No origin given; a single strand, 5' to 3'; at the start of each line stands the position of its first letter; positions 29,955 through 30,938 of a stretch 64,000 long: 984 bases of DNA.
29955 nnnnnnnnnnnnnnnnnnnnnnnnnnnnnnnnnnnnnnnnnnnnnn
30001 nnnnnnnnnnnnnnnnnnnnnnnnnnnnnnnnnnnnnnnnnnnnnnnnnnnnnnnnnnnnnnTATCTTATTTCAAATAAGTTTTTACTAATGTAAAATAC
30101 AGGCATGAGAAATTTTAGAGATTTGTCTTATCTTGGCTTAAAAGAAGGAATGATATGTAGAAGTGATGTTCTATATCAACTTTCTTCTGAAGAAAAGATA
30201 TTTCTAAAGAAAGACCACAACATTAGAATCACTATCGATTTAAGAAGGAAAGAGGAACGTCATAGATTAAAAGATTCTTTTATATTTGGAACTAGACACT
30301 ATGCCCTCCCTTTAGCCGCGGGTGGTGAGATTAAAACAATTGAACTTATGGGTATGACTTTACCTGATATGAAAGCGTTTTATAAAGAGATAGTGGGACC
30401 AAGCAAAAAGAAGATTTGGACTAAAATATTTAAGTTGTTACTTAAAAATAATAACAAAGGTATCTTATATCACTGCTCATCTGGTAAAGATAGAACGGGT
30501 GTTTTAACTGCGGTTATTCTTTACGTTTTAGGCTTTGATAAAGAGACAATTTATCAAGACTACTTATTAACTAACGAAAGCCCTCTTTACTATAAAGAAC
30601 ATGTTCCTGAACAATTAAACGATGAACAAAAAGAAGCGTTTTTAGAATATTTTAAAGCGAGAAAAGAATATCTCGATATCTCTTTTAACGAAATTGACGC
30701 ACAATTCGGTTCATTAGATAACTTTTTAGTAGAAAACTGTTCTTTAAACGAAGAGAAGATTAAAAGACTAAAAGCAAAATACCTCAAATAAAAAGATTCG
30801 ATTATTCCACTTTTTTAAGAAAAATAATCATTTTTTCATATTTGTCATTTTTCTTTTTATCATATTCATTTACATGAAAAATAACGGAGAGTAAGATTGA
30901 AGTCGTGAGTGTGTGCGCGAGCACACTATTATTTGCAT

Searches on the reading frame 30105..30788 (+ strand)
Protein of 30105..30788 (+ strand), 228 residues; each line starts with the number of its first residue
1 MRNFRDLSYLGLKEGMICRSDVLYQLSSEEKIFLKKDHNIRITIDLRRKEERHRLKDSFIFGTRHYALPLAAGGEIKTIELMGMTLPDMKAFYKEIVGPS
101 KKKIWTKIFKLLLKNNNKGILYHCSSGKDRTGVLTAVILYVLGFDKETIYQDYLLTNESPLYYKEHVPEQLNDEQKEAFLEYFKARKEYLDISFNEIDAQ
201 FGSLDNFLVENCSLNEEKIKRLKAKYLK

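Call 95: search_protein_families(library=pfam, proteins=[window:30105-30788:+], max_evalue=0.001)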
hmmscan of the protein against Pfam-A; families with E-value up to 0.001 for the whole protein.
window:30105-30788:+ (228 aa): 4 families
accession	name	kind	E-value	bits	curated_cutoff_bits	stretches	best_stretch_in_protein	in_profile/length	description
PF13350.11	Y_phosphatase3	-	1.2e-46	160.1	22.2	1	2-227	7-239/240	Tyrosine phosphatase family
PF03162.18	Y_phosphatase2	-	1.3e-06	28.5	27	1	27-159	45-133/165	Tyrosine phosphatase family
PF22785.1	Tc-R-P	-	2.5e-05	25.2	27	1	93-139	54-101/106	Polymorphic toxin system, DSP-PTPase phosphatase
PF22784.1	PTP-SAK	-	5.2e-05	23.8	27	1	108-177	76-150/153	Swiss Army Knife protein, DSP-PTPase phosphatase domain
